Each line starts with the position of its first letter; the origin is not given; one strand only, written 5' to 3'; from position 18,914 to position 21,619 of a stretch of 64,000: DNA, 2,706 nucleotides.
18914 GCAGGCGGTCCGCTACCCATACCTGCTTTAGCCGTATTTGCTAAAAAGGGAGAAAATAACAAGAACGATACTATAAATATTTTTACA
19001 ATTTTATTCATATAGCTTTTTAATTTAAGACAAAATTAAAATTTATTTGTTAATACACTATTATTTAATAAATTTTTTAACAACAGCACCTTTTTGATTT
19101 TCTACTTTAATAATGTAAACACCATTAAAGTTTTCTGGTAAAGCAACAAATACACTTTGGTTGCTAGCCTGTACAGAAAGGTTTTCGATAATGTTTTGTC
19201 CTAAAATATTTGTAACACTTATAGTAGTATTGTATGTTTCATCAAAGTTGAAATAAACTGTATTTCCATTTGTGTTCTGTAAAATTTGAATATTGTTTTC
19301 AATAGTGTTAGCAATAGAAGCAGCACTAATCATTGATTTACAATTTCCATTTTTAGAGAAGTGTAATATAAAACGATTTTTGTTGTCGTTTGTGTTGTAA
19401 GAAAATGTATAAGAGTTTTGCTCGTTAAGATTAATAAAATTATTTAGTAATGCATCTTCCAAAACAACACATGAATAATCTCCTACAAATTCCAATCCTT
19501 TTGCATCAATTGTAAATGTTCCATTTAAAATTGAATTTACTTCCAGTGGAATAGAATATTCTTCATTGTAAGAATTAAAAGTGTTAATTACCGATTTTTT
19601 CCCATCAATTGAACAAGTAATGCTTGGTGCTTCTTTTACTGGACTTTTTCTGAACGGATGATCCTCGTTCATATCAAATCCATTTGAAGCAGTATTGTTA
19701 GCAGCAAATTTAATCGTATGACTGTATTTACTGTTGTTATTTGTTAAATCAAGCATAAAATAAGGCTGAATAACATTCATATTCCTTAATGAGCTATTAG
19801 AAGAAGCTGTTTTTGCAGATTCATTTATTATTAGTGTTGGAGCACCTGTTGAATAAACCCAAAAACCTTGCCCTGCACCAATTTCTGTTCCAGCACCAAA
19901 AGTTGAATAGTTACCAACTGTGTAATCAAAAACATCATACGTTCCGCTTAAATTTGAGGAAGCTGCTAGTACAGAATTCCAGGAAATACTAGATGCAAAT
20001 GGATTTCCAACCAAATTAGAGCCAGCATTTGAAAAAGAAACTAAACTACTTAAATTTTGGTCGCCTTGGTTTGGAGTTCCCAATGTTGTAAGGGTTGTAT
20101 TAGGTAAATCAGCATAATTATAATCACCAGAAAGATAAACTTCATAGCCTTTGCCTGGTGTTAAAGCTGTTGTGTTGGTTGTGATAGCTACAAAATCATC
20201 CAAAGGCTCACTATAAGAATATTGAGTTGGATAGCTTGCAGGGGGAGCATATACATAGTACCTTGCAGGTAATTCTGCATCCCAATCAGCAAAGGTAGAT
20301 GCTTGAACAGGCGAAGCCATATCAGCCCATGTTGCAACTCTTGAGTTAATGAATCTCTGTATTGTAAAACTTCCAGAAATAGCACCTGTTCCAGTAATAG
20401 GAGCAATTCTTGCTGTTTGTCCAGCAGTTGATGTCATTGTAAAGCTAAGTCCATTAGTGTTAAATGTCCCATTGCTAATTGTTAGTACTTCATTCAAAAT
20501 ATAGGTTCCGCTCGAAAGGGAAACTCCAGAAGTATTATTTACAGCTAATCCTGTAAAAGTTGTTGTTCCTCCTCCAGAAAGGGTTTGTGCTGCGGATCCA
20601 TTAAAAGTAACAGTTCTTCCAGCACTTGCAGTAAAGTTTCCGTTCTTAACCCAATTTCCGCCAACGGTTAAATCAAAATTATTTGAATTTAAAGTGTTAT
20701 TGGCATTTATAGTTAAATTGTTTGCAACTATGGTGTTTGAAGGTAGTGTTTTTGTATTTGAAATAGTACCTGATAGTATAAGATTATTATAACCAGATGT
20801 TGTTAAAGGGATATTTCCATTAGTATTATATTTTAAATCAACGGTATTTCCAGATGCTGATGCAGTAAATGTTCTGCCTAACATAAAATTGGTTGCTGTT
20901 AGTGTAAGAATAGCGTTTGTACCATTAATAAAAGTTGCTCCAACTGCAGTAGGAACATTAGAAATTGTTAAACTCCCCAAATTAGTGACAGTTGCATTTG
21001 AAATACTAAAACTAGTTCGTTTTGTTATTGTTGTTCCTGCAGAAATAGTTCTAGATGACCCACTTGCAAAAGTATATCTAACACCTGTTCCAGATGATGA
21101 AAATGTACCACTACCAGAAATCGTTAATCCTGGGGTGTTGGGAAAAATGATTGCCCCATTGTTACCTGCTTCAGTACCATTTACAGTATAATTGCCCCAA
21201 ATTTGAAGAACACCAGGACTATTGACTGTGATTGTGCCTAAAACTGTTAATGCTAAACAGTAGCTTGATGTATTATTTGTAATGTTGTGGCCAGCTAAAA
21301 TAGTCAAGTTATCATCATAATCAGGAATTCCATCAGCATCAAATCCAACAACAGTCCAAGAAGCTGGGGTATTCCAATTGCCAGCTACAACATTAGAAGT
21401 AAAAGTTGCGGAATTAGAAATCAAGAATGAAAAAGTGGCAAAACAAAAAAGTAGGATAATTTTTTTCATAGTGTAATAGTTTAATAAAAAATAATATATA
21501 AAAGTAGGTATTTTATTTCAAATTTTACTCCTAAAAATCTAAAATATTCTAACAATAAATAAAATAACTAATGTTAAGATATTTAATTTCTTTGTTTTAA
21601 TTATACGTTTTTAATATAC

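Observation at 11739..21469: Two convergent paralogous T9SS adhesin genes (2123 aa and 802 aa) bracketing the exosortase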

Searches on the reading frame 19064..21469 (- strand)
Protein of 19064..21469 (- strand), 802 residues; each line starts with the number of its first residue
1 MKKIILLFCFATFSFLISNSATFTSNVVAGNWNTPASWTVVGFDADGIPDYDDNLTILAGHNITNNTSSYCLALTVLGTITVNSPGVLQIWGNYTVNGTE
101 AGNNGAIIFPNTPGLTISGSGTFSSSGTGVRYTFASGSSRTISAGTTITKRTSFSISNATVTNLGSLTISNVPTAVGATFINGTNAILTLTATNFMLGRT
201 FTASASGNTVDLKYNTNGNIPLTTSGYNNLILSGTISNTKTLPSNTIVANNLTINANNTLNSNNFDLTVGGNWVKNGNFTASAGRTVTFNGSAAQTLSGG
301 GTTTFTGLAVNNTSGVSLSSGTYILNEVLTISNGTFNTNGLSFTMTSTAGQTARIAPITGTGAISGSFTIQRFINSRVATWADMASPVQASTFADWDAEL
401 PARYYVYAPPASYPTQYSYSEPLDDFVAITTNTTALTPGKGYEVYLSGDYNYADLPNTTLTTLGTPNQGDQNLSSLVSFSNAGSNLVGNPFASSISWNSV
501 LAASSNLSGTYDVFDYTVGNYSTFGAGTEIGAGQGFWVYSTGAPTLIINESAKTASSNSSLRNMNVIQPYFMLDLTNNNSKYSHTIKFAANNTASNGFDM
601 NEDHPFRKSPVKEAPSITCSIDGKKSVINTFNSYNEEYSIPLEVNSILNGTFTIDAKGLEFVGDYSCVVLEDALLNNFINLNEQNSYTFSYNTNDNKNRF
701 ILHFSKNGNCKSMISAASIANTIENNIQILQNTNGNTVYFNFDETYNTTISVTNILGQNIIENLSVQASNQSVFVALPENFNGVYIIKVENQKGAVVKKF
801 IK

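Call 7: search_protein_families(library=pfam, proteins=[window:19064-21469:-], max_evalue=0.01)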
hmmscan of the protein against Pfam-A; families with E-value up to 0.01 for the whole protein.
window:19064-21469:- (802 aa): 1 family
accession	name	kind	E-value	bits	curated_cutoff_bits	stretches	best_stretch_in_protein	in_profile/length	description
PF18962.6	Por_Secre_tail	-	0.0003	21.4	27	1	741-801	16-74/75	Secretion system C-terminal sorting domain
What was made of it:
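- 19064..19276 (-): T9SS type-A C-terminal sorting domain of the 802-aa protein (residues 732-802). PF18962 scores 21.4, below its cut-off of 27 (call 7).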

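Call 8: search_protein_families(library=ncbifam, proteins=[window:19064-21469:-], max_evalue=0.1)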
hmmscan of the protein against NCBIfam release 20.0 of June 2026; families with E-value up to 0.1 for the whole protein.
window:19064-21469:- (802 aa): 1 family
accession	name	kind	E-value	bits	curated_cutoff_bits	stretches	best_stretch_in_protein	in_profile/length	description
TIGR04183.1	Por_Secre_tail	domain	1.3e-08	34.7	23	1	732-802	4-71/72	T9SS type A sorting domain-containing protein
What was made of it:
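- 19064..19276 (-): TIGR04183 scores 34.7 bits (cut-off 23; call 8).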

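Call 13: find_homologous_proteins(query=window:19064-21469:-)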
Query window:19064-21469:- (802 aa): 403 proteins with E <= 0.001 among 8000 candidates; the best 120 are listed.
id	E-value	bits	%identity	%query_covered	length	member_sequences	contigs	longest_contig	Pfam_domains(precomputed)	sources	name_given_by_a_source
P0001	0.0e+0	1725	100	100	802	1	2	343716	-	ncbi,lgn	-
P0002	0.0e+0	1284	75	100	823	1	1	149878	PF18962.8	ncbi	-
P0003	0.0e+0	1133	69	100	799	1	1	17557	PF18962.8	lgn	-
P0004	0.0e+0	1020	55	86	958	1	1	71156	PF18962.8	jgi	-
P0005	1.3e-277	941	62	72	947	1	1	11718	PF10162.15,PF18962.8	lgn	-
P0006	6.6e-271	919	62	72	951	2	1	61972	PF18962.8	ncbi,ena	-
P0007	1.3e-255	869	57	100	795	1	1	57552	PF18962.8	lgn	-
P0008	1.5e-253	862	52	80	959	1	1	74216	PF18962.8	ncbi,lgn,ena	-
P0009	3.3e-251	854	54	72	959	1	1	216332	PF18962.8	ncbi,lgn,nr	ncbi:MAG: C-terminal target protein [Bacteroidetes bacterium]|nr:C-terminal target protein [Bacteroi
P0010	5.7e-249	847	56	96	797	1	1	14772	PF18962.8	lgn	-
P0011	8.2e-247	840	55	100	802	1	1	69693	PF18962.8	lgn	-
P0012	5.9e-244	830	53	100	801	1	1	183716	PF18962.8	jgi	jgi:hypothetical protein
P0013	1.2e-243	829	53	100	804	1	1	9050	PF18962.8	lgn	-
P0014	1.6e-243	829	54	100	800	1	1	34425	-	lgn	-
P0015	1.1e-241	823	54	96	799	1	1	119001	PF18962.8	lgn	-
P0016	2.2e-241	822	48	91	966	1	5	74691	PF18962.8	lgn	-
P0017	2.7e-241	821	55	100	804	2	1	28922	PF18962.8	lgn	-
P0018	8.9e-241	820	53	98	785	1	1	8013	PF18962.8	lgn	-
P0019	2.5e-240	818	55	100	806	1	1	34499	PF18962.8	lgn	-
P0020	4.3e-240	817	54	98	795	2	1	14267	PF18962.8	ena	-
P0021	7.9e-240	816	52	100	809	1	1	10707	PF18962.8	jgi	jgi:Secretion system C-terminal sorting domain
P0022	8.1e-239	813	54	98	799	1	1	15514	PF18962.8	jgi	jgi:hypothetical protein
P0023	8.3e-238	810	53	100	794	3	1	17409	PF18962.8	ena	-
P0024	1.5e-236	806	53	96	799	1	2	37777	PF18962.8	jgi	jgi:hypothetical protein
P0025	3.7e-236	804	52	100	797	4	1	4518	PF18962.8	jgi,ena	-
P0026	1.2e-235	803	52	96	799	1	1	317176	PF18962.8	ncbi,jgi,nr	ncbi:MAG: hemagluttinin repeat-containing protein [Bacteroidota bacterium]|jgi:hypothetical protein|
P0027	6.4e-233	794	53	99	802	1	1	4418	PF18962.8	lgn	-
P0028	7.4e-233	793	52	100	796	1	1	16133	PF18962.8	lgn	-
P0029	2.0e-232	792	52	100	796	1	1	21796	PF18962.8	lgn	-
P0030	2.3e-232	792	52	100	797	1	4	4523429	PF18962.8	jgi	jgi:hypothetical protein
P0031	2.8e-230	785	50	99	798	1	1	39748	PF18962.8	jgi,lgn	jgi:hypothetical protein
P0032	4.2e-229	781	52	100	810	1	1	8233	PF18962.8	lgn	-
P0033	1.5e-228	779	55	85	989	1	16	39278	PF18962.8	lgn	-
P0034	7.7e-228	777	52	100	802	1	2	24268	PF18962.8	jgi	jgi:hypothetical protein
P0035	4.1e-227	774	52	99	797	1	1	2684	PF18962.8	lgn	-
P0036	4.1e-226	771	50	78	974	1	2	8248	PF18962.8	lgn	-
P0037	1.4e-225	769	54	73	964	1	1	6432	PF18962.8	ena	-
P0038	3.4e-225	768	52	100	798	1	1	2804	PF18962.8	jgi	jgi:hypothetical protein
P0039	6.3e-225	767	51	100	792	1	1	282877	PF18962.8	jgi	jgi:hypothetical protein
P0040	7.1e-224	764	53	96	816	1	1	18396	PF18962.8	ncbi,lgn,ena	-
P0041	1.6e-222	759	52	100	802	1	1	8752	PF18962.8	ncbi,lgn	-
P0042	1.7e-222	759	52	96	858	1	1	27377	PF18962.8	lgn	-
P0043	2.0e-221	756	51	100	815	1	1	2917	PF18962.8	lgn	-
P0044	5.2e-221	754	52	100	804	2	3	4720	PF18962.8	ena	-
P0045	5.9e-221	754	52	96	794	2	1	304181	PF18962.8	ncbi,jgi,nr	ncbi:MAG: hypothetical protein K0S44_1602 [Bacteroidetes bacterium]|jgi:hypothetical protein|nr:hypo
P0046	2.1e-220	752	49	100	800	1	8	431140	PF18962.8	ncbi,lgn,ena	-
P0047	2.5e-219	749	50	100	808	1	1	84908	PF10162.15,PF18962.8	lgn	-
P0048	3.7e-219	748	52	96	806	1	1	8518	PF18962.8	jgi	jgi:hypothetical protein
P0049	4.2e-218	745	52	98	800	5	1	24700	PF18962.8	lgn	-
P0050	6.4e-218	744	51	96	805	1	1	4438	PF18962.8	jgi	jgi:hypothetical protein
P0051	2.4e-217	742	51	100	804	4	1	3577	PF18962.8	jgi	jgi:hypothetical protein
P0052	4.5e-216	738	46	100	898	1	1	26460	PF18962.8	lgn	-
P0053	5.8e-215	734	49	100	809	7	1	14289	PF18962.8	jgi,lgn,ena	-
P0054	6.6e-215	734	49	100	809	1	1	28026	PF18962.8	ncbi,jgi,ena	ncbi:MAG: T9SS type A sorting domain-containing protein [Bacteroidota bacterium]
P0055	2.0e-213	729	51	100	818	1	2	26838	PF18962.8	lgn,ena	-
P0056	2.7e-213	729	51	100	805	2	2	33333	PF18962.8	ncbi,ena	-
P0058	3.5e-212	725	49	100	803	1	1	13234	PF18962.8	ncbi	-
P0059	5.4e-212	724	49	100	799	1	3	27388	PF18962.8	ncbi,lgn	-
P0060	2.4e-211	722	49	100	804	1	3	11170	PF18962.8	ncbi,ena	-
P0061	2.4e-211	722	50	100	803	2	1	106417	PF18962.8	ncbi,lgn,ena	-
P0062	1.3e-210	720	50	100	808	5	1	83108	PF18962.8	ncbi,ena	-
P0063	1.7e-209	716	49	100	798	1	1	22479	PF18962.8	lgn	-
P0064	2.5e-209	716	50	96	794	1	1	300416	PF18962.8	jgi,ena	jgi:hypothetical protein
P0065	9.8e-209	714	52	92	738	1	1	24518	PF18962.8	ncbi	ncbi:MAG: T9SS type A sorting domain-containing protein, partial [Bacteroidota bacterium]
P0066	9.9e-208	710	47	97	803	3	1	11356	PF18962.8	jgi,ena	-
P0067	7.3e-207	707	49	100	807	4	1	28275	PF18962.8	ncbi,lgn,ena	-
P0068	3.9e-206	705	50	100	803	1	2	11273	PF18962.8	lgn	-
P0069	1.2e-204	700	48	100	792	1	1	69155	PF18962.8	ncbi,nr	ncbi:MAG: T9SS type A sorting domain-containing protein [Bacteroidetes bacterium]|nr:T9SS type A sor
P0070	1.6e-203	696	48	100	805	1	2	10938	PF18962.8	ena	-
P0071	9.6e-203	694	49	98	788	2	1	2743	PF18962.8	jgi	-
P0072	4.8e-202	692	49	100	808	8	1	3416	PF18962.8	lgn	-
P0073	3.7e-201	689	48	100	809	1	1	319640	PF10162.15,PF18962.8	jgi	jgi:hypothetical protein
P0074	6.3e-198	678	50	97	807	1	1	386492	PF18962.8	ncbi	ncbi:MAG: T9SS type A sorting domain-containing protein [Bacteroidia bacterium]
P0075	4.3e-197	675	51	88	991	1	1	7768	PF18962.8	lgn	-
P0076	2.3e-196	673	48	100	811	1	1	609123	PF18962.8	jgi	-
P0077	1.2e-195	670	48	100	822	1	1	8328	PF18962.8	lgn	-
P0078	5.0e-195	668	48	96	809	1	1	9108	PF18962.8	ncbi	-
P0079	6.4e-195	668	47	100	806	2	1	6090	PF10162.15,PF18962.8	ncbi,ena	-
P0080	3.0e-193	662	47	100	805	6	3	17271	PF18962.8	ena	-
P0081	7.1e-193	661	47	99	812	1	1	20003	PF18962.8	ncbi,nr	ncbi:MAG: T9SS type A sorting domain-containing protein [Bacteroidota bacterium]|nr:T9SS type A sort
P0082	3.8e-192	659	54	75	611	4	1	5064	PF18962.8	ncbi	ncbi:MAG: T9SS type A sorting domain-containing protein, partial [Bacteroidia bacterium]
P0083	2.2e-191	656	45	98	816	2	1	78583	PF18962.8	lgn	-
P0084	4.6e-188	645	51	79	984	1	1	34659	PF18962.8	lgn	-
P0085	3.8e-184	632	47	100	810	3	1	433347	PF18962.8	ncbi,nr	ncbi:MAG: T9SS type A sorting domain-containing protein [Bacteroidetes bacterium]|nr:T9SS type A sor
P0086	3.8e-183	629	36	91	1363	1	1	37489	PF05720.18,PF18962.8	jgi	jgi:hypothetical protein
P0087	1.1e-175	604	44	89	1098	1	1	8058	PF18962.8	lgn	-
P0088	1.3e-174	601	49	69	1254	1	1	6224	PF18962.8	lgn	-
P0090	1.6e-167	577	41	67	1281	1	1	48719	PF18962.8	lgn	-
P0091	4.0e-167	576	47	74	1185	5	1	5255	PF18962.8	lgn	-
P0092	7.4e-167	575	48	72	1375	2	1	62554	PF18962.8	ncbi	-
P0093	4.1e-166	573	44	87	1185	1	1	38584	PF10162.15,PF18962.8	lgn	-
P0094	5.2e-166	572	48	72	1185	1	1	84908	PF10162.15,PF18962.8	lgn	-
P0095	1.4e-163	564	48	72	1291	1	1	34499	PF18962.8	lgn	-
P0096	2.2e-163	564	39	68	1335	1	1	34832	PF18962.8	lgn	-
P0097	3.8e-161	556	48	72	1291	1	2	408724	PF18962.8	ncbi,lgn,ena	-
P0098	2.0e-159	551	43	100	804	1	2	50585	PF18962.8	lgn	-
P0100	2.2e-156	541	46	80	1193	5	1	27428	PF18962.8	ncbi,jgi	-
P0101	5.2e-155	536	41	90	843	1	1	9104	PF18962.8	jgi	-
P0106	1.6e-148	515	45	74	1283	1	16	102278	PF10162.15,PF18962.8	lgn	-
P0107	9.6e-146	505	42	100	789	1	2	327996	-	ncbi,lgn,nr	ncbi:MAG: hypothetical protein K1X56_00710 [Flavobacteriales bacterium]|nr:hypothetical protein [Fla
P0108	4.5e-144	500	45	74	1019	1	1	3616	PF18962.8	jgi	jgi:hypothetical protein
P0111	6.0e-142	493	37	80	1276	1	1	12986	PF18962.8,PF11589.15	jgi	jgi:hypothetical protein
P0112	1.4e-141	492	34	97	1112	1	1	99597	PF18962.8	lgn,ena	-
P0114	1.1e-136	475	39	100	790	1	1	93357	-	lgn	-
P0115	6.6e-135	470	46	69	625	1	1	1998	PF18962.8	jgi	jgi:hypothetical protein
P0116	1.9e-134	468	39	100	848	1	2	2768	PF18962.8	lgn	-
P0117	7.0e-134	466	41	92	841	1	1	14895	PF18962.8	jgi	-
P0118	8.8e-134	466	38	100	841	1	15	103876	PF10162.15,PF18962.8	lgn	-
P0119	1.4e-132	462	38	69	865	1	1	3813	PF18962.8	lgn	-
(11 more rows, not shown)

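Call 14: find_encoding_contigs(protein=P0001, flank=10000, max_places=3)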
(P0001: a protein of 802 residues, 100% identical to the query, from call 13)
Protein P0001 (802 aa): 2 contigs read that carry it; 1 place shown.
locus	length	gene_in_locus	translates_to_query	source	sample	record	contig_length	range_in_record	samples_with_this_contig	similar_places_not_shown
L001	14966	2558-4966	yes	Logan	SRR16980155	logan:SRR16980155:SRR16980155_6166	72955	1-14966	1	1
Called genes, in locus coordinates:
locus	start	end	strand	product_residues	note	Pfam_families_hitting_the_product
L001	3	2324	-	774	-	?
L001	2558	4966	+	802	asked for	-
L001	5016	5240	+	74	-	PF28310:PID_CTERM (faint)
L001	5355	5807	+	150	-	PF09721:Exosortase_EpsH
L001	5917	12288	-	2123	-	PF13927:Ig_3 (weak), PF00801:PKD, PF18911:PKD_4, PF18962:Por_Secre_tail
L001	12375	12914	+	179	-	-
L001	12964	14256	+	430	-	PF00464:SHMT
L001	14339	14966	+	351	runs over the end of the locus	PF02618:YceG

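Call 15: find_encoding_contigs(protein=P0030, flank=10000, max_places=2)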
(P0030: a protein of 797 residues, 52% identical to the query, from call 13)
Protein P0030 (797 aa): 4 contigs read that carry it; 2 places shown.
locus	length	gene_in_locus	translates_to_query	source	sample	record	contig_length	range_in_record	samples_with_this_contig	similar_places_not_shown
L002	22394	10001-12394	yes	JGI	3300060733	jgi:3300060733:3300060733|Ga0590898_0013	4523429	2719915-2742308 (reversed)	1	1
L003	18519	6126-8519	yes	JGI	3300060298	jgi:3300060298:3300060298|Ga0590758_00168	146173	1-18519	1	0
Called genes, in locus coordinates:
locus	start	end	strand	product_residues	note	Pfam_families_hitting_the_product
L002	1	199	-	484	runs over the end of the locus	-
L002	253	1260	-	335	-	-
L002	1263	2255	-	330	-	PF03102:NeuB, PF08666:SAF (weak)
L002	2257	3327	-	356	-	PF04230:PS_pyruv_trans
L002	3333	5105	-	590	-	PF03102:NeuB, PF02348:CTP_transf_3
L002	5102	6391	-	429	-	PF00005:ABC_tran, PF13304:AAA_21 (faint), PF14524:Wzt_C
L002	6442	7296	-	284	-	PF01061:ABC2_membrane, PF12698:ABC2_membrane_3 (weak)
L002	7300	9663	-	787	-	-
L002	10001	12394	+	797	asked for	PF18962:Por_Secre_tail (weak)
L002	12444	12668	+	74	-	PF28310:PID_CTERM (weak)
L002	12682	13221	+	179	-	PF09721:Exosortase_EpsH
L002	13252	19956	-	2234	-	PF13927:Ig_3 (faint), PF00801:PKD, PF18911:PKD_4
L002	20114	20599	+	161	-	-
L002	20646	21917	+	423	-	PF00464:SHMT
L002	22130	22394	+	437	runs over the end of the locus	PF00364:Biotin_lipoyl, PF25997:BSH_YhbJ, PF26018:BSH_RND_rel (faint), PF02817:E3_binding, PF00198:2-oxoacid_dh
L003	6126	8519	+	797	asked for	PF18962:Por_Secre_tail (weak)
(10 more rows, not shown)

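Call 16: find_encoding_contigs(protein=P0107, flank=10000, max_places=1)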
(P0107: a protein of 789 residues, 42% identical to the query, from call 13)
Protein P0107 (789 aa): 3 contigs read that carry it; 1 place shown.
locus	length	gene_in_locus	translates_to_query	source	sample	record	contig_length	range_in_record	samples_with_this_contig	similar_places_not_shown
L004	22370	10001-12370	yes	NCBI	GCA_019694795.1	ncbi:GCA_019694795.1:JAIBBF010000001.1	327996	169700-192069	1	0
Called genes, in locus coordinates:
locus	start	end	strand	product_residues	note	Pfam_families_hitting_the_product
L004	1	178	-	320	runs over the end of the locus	PF00535:Glycos_transf_2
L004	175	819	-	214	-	PF17784:Sulfotransfer_4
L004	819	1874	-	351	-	-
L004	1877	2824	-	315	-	-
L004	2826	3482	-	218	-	PF00132:Hexapep (weak)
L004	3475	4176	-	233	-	PF08889:WbqC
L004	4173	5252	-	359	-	PF01041:DegT_DnrJ_EryC1, PF00155:Aminotran_1_2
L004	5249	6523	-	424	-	PF00005:ABC_tran, PF13304:AAA_21 (faint)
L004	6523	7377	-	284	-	PF01061:ABC2_membrane, PF12698:ABC2_membrane_3 (weak)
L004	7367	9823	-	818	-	-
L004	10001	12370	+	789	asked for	-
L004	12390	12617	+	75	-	PF28310:PID_CTERM (weak)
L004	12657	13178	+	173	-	PF09721:Exosortase_EpsH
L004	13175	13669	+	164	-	-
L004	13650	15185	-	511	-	PF01564:Spermine_synth (weak)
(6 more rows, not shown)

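Call 17: find_encoding_contigs(protein=P0085, flank=10000, max_places=1)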
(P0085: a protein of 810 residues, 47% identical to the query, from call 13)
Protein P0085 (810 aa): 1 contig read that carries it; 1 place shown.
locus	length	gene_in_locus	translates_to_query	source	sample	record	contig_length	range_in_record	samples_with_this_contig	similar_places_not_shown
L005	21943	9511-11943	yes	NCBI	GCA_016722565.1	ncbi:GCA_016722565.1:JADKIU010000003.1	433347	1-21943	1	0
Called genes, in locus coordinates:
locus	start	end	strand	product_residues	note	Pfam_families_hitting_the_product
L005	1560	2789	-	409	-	PF00534:Glycos_transf_1, PF13692:Glyco_trans_1_4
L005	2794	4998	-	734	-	PF07494:Reg_prop (faint), PF18962:Por_Secre_tail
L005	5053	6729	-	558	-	PF00664:ABC_membrane, PF00005:ABC_tran, PF02463:SMC_N (weak)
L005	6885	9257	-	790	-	-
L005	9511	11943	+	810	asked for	PF18962:Por_Secre_tail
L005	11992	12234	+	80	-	-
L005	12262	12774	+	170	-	PF09721:Exosortase_EpsH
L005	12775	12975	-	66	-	PF18962:Por_Secre_tail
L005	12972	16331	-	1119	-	-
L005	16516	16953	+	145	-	-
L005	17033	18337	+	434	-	PF00464:SHMT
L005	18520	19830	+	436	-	PF00364:Biotin_lipoyl, PF25997:BSH_YhbJ, PF26018:BSH_RND_rel (faint), PF02817:E3_binding, PF00198:2-oxoacid_dh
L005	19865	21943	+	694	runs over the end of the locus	PF07676:PD40 (weak)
